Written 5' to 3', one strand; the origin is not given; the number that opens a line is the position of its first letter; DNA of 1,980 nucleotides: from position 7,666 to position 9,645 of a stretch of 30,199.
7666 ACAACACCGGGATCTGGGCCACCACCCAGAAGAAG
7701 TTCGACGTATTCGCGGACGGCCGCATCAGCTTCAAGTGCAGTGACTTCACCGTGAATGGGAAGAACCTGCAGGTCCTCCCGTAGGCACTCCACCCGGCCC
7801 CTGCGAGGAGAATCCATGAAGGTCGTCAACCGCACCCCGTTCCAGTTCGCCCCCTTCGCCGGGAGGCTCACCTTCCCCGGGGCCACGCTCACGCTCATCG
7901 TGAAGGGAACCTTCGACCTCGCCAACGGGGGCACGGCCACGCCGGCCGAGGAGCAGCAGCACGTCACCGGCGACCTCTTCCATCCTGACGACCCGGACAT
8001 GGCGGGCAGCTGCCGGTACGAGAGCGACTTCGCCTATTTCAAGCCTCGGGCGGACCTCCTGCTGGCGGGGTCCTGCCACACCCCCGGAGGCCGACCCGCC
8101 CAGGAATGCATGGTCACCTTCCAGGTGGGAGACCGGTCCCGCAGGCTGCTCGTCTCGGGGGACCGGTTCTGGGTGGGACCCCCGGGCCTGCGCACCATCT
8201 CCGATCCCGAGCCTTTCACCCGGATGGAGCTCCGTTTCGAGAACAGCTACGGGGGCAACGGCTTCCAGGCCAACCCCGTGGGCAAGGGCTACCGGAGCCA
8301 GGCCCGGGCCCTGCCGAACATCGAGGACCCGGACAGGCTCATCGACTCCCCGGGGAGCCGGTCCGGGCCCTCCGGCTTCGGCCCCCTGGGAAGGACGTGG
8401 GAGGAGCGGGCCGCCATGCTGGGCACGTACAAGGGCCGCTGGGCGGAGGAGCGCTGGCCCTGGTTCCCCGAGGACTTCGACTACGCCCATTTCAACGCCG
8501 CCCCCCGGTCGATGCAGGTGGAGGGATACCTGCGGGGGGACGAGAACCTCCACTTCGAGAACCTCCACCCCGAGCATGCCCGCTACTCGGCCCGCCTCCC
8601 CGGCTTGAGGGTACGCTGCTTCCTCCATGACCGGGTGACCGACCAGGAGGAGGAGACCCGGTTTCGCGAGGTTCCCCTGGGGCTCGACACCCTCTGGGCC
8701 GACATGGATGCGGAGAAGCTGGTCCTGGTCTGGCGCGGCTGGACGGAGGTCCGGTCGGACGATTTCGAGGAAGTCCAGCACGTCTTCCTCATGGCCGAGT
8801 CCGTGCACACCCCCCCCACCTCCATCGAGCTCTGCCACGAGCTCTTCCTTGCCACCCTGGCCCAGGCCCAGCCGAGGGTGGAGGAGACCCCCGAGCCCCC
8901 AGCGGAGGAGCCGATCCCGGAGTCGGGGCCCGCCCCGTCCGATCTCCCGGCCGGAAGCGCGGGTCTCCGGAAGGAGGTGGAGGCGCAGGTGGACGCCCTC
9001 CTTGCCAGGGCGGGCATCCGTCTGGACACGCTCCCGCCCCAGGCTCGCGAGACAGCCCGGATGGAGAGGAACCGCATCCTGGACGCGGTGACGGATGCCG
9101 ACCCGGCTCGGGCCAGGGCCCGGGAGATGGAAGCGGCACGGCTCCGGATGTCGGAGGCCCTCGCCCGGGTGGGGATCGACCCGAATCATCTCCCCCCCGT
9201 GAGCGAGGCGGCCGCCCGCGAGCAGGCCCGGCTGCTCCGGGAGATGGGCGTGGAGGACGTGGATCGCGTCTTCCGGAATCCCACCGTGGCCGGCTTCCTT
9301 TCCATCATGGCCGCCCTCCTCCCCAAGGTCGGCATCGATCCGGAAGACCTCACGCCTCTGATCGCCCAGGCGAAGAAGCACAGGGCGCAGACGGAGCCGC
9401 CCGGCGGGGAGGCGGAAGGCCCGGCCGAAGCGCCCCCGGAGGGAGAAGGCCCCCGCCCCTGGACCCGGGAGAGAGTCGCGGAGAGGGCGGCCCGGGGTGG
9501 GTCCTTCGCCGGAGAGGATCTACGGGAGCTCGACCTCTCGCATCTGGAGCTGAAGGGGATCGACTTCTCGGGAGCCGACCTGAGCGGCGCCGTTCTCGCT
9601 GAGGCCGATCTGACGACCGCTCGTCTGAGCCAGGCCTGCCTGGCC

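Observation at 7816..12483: About 950 residues of pentapeptide repeats in three consecutive genes, the first fused to the DUF2169 adaptor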

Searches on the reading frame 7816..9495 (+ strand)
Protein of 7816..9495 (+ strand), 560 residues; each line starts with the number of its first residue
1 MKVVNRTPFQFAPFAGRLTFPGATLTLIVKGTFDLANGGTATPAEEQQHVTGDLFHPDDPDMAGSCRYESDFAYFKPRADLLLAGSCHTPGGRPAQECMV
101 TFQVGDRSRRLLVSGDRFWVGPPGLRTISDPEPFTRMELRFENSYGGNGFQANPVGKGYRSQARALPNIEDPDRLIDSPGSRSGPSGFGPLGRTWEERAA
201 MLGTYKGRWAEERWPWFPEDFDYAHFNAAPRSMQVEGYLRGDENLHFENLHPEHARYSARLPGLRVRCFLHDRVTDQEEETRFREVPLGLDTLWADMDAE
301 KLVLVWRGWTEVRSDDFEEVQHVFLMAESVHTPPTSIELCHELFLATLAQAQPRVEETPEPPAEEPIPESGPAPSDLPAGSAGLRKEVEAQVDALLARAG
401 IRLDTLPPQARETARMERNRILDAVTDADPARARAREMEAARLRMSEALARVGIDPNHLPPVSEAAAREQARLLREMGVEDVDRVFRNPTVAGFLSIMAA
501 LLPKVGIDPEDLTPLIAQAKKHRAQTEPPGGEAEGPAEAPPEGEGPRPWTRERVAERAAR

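Call 19: find_homologous_proteins(query=window:7816-9495:+, max_evalue=0.00001)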
Query window:7816-9495:+ (560 aa): 884 proteins with E <= 0.00001 among 8000 candidates; the best 120 are listed.
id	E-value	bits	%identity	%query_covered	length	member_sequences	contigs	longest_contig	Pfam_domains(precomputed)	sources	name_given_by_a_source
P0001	0.0e+0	1284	100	100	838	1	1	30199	PF09937.15,PF13576.13,PF13599.14,PF00805.29,PF25296.2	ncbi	-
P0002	2.1e-242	824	64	100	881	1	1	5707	PF09937.15,PF13576.13,PF13599.14,PF00805.29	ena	-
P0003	4.2e-184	632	50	93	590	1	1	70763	PF09937.15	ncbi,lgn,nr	ncbi:MAG: DUF2169 domain-containing protein [Candidatus Latescibacteria bacterium]|nr:DUF2169 domain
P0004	6.0e-184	631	52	100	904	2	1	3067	PF09937.15,PF13576.13,PF13599.14,PF00805.29,PF25296.2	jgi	-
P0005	6.5e-183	628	52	93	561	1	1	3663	PF09937.15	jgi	-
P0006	4.1e-182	625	52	100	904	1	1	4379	PF09937.15,PF13576.13,PF13599.14,PF00805.29,PF25296.2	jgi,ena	-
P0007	2.0e-181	623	52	94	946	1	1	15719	PF09937.15,PF13576.13,PF13599.14,PF00805.29,PF25296.2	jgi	jgi:uncharacterized protein YjbI with pentapeptide repeats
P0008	4.0e-181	622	51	100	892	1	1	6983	PF09937.15,PF13576.13,PF13599.14,PF00805.29,PF25296.2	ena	-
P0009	7.1e-181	621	52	100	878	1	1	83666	PF09937.15,PF13576.13,PF13599.14,PF00805.29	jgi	jgi:uncharacterized protein YjbI with pentapeptide repeats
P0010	1.6e-180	620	52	98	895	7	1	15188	PF09937.15,PF13576.13,PF13599.14,PF00805.29,PF25296.2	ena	-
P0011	1.7e-180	620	49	100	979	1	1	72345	PF09937.15,PF13576.13,PF13599.14,PF00805.29,PF23894.3,PF25296.2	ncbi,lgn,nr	ncbi:MAG: DUF2169 domain-containing protein [Deltaproteobacteria bacterium]|nr:DUF2169 domain-contai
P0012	7.5e-179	614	50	100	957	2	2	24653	PF09937.15,PF13576.13,PF13599.14,PF00805.29,PF25296.2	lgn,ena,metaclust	metaclust:\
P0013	5.4e-178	612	35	29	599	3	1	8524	PF09937.15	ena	-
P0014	7.3e-177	608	52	99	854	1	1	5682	PF09937.15,PF13576.13,PF13599.14,PF00805.29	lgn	-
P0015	9.5e-177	607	53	93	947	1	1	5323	PF09937.15,PF13576.13,PF13599.14,PF00805.29,PF25296.2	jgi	jgi:uncharacterized protein YjbI with pentapeptide repeats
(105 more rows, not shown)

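Call 21: find_related_loci(query=A1, collection=genome_contigs, flank=10000)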
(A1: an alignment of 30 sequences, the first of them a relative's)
Query A1 (838 aa) in genome_contigs; peptide patterns used: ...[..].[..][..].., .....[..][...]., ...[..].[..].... (x = any residue, [..] = any of these).
262 stretches matched a pattern; 159 encode a relative of the query (tblastn E <= 1e-3); the best 80 are kept; 80 distinct loci.
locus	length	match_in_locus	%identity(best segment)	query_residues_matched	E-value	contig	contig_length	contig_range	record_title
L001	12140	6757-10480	47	1-837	0e+0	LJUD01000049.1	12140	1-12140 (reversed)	MAG: bacterium SM23_31 isolate SM23_31 WORSMTZ_12515, whole genome shotgun sequence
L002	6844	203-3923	49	1-838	0e+0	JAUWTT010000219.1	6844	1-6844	MAG: Acidobacteriota bacterium isolate CSMAG_2587 CSMAG_2587_k127_641565_length_6844_cov_56.9936, whole genome shotgun s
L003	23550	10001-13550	52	1-838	0e+0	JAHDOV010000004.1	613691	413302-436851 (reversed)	MAG: Deltaproteobacteria bacterium isolate SL3-B22.2 k141_37262, whole genome shotgun sequence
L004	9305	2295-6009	48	1-838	0e+0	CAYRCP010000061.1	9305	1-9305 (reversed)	MAG TPA_asm: uncultured Bacteriovoracaceae bacterium isolate binchicken_co42_315 genome assembly, contig: NODE_12744_len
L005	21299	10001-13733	49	1-838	0e+0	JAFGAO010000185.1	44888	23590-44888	MAG: Acidobacteria bacterium isolate Zod_maxbin.0255 k87_4223988, whole genome shotgun sequence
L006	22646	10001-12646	48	1-835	0e+0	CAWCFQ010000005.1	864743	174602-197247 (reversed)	MAG: uncultured Acidobacteriaceae bacterium isolate MFD01231.bin.1.98 genome assembly, contig: contig_6932, whole genome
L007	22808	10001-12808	44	1-836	0e+0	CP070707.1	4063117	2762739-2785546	MAG: bacterium isolate bin522 chromosome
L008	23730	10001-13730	48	1-838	0e+0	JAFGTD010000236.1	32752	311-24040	MAG: Acidobacteria bacterium isolate Zod_Metabat.95 k87_9875970, whole genome shotgun sequence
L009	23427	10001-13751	48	1-838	0e+0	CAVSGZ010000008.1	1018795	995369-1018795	MAG: uncultured Acidobacteriota bacterium isolate MFD01476.bin.1.216 genome assembly, contig: contig_44296, whole genome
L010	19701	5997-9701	50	1-838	0e+0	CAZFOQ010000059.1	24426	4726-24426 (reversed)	MAG TPA_asm: uncultured Pirellulales bacterium isolate SRP068000_co1_345 genome assembly, contig: NODE_2520_length_24426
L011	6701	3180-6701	42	1-835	0e+0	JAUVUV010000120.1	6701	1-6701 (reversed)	MAG: Candidatus Glassbacteria bacterium isolate CSMAG_1147 CSMAG_1147_k127_6632812_length_6701_cov_19.0000, whole genome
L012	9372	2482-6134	46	1-838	0e+0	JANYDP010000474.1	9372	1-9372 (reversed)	MAG: Verrucomicrobia bacterium isolate 336R_metabinner_71_sub 336R_k141_861512, whole genome shotgun sequence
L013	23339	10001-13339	44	1-836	0e+0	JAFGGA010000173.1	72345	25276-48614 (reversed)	MAG: Deltaproteobacteria bacterium isolate Zod_Metabat.1361 k87_10499618, whole genome shotgun sequence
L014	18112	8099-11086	43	1-838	0e+0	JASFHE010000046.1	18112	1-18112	MAG: Desulfobacteraceae bacterium isolate D0608M12metaG_Bin_560 D0608M12metaG_FD_scaffold_155_c1, whole genome shotgun s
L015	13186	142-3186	45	4-837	0e+0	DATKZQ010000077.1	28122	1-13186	MAG TPA_asm: Desulfatiglandales bacterium isolate SMAG_U14249 k141_3381078, whole genome shotgun sequence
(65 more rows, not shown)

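Call 22: find_encoding_contigs(protein=P0001, flank=10000, max_places=3)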
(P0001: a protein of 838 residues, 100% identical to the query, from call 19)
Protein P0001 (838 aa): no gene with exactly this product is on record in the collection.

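Call 27: find_encoding_contigs(protein=P0002, flank=10000, max_places=3)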
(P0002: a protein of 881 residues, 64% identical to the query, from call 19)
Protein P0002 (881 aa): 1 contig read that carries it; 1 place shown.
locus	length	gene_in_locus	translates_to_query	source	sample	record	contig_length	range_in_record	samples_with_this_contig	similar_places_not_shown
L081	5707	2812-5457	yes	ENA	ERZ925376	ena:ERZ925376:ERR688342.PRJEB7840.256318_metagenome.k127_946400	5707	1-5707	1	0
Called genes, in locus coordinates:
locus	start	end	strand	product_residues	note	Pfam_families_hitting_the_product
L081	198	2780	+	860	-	PF05954:Phage_GPD, PF04717:Phage_base_V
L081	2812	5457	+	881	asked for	PF09937:DUF2169, PF13576:Pentapeptide_3 (faint), PF00805:Pentapeptide, PF13599:Pentapeptide_4 (weak), PF00805:Pentapeptide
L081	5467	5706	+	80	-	?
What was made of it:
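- Tried and rejected: The closest TvpAB relative (64-69% identity) sits on a contig that ends 240 nt into tvpB (call 27).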

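Call 33: search_dna_similar(query=window:7816-9495:+, collection=plasmids, mode=protein, max_rows=25)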
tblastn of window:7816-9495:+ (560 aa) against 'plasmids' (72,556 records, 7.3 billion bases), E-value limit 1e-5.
Records with a match: 186; places in all: 194; records where one place covers at least 80% of the query: 0.
Best place of each record, by identity: <60% 186.
By first word of the organism name: Rhizobium 54; Ralstonia 47; Agrobacterium 17; Bradyrhizobium 8; Burkholderia 7; Sinorhizobium 6; Mesorhizobium 5; Caballeronia 5; Vibrio 5; Paracoccus 4; and 23 more.
By predicted mobility (MOB-suite, as given by PLSDB): non-mobilizable 78; conjugative 58; mobilizable 50.
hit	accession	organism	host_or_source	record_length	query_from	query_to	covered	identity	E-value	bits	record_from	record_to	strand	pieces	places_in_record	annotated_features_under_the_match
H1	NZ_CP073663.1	Burkholderia contaminans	Homo sapiens,blood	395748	26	334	54%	34.8%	4e-23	136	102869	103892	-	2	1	DUF2169 domain-containing protein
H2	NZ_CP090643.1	Burkholderia contaminans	sheep,milk,milk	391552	26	343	57%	33.0%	7e-26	120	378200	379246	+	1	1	DUF2169 domain-containing protein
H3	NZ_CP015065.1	Mesorhizobium ciceri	Astragalus pelecinus,Pure Sample,Plant ...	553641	1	327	58%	31.3%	4e-22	108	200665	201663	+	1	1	DUF2169 domain-containing protein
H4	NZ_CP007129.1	Gemmatirosa kalamazoonensis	-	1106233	24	307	51%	35.5%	3e-26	121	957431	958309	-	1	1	record has no annotation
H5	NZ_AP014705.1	Methylobacterium aquaticum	-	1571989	1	310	55%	32.4%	9e-19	98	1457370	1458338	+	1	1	none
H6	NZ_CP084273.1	Caballeronia grimmiae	Leptoglossus zonatus,Cell culture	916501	24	325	54%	32.9%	2e-28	128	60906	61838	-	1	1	DUF2169 domain-containing protein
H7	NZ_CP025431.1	Paracoccus zhejiangensis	single cell,sludge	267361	25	313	52%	34.1%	9e-26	120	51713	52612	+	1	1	DUF2169 domain-containing protein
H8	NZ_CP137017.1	Sinorhizobium fredii GR64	Phaseolus vulgaris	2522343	1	307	55%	31.8%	1e-26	122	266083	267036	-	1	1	record has no annotation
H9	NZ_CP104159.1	Rhizobium sp. CB3060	Leucaena leucocephala,cell culture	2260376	1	307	55%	31.6%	2e-20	103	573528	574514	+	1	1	record has no annotation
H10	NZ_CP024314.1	Rhizobium sp. NXC24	Phaseolus vulgaris,cell culture,plant ...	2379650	1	307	55%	31.0%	1e-19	101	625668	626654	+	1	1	record has no annotation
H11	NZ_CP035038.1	Sinorhizobium fredii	single cell,soil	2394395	1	307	55%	30.9%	8e-24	114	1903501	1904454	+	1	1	none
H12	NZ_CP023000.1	Rhizobium sp. 11515TR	Cell culture,agricultural soil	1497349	1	307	55%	30.8%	1e-19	101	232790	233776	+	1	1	record has no annotation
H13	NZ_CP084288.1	Caballeronia zhejiangensis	Anasa tristis,Cell culture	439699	27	306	50%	33.1%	3e-20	103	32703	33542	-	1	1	DUF2169 domain-containing protein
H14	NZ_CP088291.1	Bradyrhizobium septentrionale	Glycine max cv. AC Glengarry,Cell ...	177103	21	328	55%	30.1%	3e-25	118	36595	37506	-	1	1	DUF2169 domain-containing protein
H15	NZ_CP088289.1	Bradyrhizobium septentrionale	Glycine max cv. AC Glengarry,Cell ...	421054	21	328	55%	30.1%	1e-24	116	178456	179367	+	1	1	DUF2169 domain-containing protein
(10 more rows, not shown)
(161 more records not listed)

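Call 37: predict_structure(alignment_id=A1)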
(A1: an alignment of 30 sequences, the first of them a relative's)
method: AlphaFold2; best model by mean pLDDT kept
length: 838 residues; sequences in the alignment: 30
mean_pLDDT: 81.0   pTM: 0.45
mean pLDDT of the five models: 81.0, 79.3, 78.8, 78.8, 73.8
residues with pLDDT >= 90: 396; 70-90: 240; 50-70: 121; < 50: 81
segments of 3 or more residues with pLDDT < 50: 192-196, 198-215, 218-220, 353-379, 527-545, 832-838
pLDDT, mean of each block of 10 residues (from residue 1): 90 74 82 95 85 67 66 67 91 92 93 90 81 92 66 57 74 82 73 49 43 45 66 85 96 94 96 72 91 91 90 83 95 94 91 44 39 38 65 64 67 70 63 69 74 76 82 81 75 78 81 80 53 32 59 94 95 96 97 97 98 97 98 97 98 97 98 97 98 96 98 91 98 95 98 95 97 95 96 90 94 82 87 42
secondary structure, 60 per line:
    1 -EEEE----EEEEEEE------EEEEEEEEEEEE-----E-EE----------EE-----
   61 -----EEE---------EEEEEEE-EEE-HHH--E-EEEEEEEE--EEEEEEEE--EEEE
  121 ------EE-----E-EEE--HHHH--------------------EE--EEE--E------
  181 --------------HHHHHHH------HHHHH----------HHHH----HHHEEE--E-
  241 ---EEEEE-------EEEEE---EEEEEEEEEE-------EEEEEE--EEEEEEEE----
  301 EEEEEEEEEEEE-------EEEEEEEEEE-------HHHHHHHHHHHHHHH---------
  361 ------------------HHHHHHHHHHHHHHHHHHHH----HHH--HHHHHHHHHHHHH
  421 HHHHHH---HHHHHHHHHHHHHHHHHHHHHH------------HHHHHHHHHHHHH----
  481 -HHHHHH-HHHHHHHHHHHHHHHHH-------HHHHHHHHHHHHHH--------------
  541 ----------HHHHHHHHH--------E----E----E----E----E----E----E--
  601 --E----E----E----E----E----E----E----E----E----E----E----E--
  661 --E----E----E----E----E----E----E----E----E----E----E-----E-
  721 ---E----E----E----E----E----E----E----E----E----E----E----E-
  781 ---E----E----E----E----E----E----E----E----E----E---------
elements in order (helices of 4 or more, strands of 3 or more residues): E2-5 E10-16 E23-34 E66-68 E78-84 E86-88 E97-104 E107-114 E117-120 E136-138 H141-144 E169-171 H195-201 H208-212 H223-226 E234-236 E244-248 E256-260 E264-273 E281-286 E289-296 E301-312 E320-329 H337-351 H379-398 H408-426 H430-451 H464-476 H482-487 H489-505 H513-526 H551-559
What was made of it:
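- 7816..8865 (+): DUF2169 (TvpA) domain, aa 1-350. It is the PIPY/PAAR-binding chaperone domain. The AF2 beta-sandwich is at pLDDT mostly 80-96 (call 37).
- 8971..9390 (+): Three tandem 53-residue helix-loop-helix repeats in the linker, centred on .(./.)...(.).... R1 is aa 386-426, R2 is aa 444-479 and R3 is aa 494-525. AF2 helices are 379-398/408-426, 430-451/464-476 and 482-505/513-526 (call 37).
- On Class III Tvp system / DUF2169 synteny type C / TagAB-TagB-TagC-TagD: AF2 beta-helix at pLDDT 94-98 (call 37).
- Checked: AlphaFold2 predicts a strand every 5 residues over aa 565-830 of the fusion at pLDDT 94-98 (call 37).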

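Call 41: fold_search(model_id=the predicted structure, library=pdb)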
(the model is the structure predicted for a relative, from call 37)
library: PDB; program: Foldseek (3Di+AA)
matches with E <= 10: 328; with E <= 0.001: 61
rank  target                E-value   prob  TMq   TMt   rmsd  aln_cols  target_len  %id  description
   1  8vth_A                1.5e-17  1.00  0.34  0.81   3.9       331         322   21  DUF2169 domain-containing protein from Vibrio xiamenensis (released 2025-02-12)
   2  3du1                  5.6e-15  1.00  0.12  0.28  11.9       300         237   26  The 2.0 Angstrom Resolution Crystal Structure of HetL, a Pentapeptide Repeat Protein involved in Heterocyst Differentiat (released 2008-11-11)
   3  4yei_A                5.1e-13  1.00  0.10  0.24  11.8       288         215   27  Beta1mut synthetic solenoid protein (released 2016-03-09)
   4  5dqa_C                1.4e-12  1.00  0.13  0.37  10.5       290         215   26  t3284 loop variant of beta1 (released 2016-08-31)
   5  4yfo                  2.0e-12  1.00  0.15  0.47  10.8       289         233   27  beta1_ex1 (released 2016-03-16)
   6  4yc5                  5.0e-12  1.00  0.10  0.26  12.7       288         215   26  Beta1 synthetic solenoid protein (released 2016-03-09)
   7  5dqa_A                5.8e-12  1.00  0.09  0.25  12.5       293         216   26  t3284 loop variant of beta1 (released 2016-08-31)
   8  5dns_A                5.7e-11  1.00  0.11  0.25  11.4       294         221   28  t1428 loop variant in P3221 (released 2016-09-28)
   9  5dn0                  7.9e-11  1.00  0.11  0.31  11.3       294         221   26  t1555 loop variant (released 2016-08-31)
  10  2j8k                  2.9e-10  1.00  0.08  0.32  14.0       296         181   25  Structure of the fusion of NP275 and NP276, pentapeptide repeat proteins from Nostoc punctiforme (released 2006-12-07)
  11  4ycq                  3.8e-10  1.00  0.09  0.33  13.3       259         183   27  Beta1 synthetic solenoid protein (released 2016-03-09)
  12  5dns_B                1.8e-09  1.00  0.11  0.33  10.4       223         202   28  t1428 loop variant in P3221 (released 2016-09-28)
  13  5di5                  5.5e-09  1.00  0.09  0.36  12.9       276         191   26  beta1 t801 loop variant in P3221 (released 2016-08-31)
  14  6fls_A                2.2e-08  1.00  0.10  0.28  11.5       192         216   14  Pentapeptide repeat family protein from Clostridium botulinum (released 2018-08-15)
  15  2xtw_A                2.4e-08  1.00  0.11  0.33  11.0       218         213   18  Structure of QnrB1 (Full length), a plasmid-mediated fluoroquinolone resistance protein (released 2010-10-20)
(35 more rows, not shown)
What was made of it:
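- On Pentapeptide repeat (Rfr) fold: Foldseek matches HetL, Np275/276, Qnr, MfpA and AlbG at probability 1.00 (call 41).
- Closest known: DUF2169 'synteny type C'. Same: The DUF2169 model superposes on 8vth_A at TM 0.81 (call 41).
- Checked: Foldseek matches it to HetL, Np275/276, Qnr and MfpA (call 41).
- The PRP domain matches Rfr-fold structures (calls 37, 41). They share the Rfr fold (call 41).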

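Call 48: get_annotated_region(hit=H1, flank=9000)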
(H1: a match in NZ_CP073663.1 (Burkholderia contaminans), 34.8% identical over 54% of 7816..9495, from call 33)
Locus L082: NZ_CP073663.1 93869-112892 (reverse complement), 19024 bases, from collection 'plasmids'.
description: Burkholderia contaminans strain toggle1 plasmid unnamed1, complete sequence
organism: Burkholderia contaminans (NCBI taxid 488447)
taxonomy: Bacteria; Pseudomonadota; Betaproteobacteria; Burkholderiales; Burkholderiaceae; Burkholderia; Burkholderia contaminans
host: -; source: Homo sapiens,blood; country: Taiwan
typing (MOB-suite, as given by PLSDB): non-mobilizable
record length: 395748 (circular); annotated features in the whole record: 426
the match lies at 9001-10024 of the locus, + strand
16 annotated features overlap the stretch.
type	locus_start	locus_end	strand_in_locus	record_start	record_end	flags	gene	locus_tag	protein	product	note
CDS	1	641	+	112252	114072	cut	-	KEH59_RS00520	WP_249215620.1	acyltransferase family protein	-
CDS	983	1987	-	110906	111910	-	-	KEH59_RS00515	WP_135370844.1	hypothetical protein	-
CDS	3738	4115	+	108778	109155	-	-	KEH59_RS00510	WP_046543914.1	DUF3592 domain-containing protein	-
CDS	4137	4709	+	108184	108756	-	-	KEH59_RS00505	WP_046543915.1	hypothetical protein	-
CDS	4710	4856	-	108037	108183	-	-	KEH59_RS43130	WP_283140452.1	type VI secretion system baseplate subunit TssF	-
CDS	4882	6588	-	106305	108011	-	tssF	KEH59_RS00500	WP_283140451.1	type VI secretion system baseplate subunit TssF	GO:0033103 - protein secretion by the type VI secretion system [Evidence IEA]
CDS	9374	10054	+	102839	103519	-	-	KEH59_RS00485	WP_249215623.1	DUF2169 domain-containing protein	-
CDS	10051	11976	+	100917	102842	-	-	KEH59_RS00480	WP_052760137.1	polymorphic toxin type 15 domain-containing protein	-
CDS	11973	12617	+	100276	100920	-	-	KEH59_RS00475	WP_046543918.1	GAD-like domain-containing protein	-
CDS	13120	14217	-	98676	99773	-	-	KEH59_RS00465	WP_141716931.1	hypothetical protein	-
CDS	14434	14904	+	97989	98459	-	-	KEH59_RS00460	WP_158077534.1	papain-like cysteine protease family protein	-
CDS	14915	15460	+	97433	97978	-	-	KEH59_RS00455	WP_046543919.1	hypothetical protein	-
CDS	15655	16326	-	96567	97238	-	-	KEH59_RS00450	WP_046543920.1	hypothetical protein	-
CDS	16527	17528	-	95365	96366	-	-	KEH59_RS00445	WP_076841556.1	DNA-binding protein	-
CDS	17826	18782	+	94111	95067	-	-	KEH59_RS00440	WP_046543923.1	site-specific integrase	GO:0015074 - DNA integration [Evidence IEA]; GO:0006310 - DNA recombination [Evidence IEA]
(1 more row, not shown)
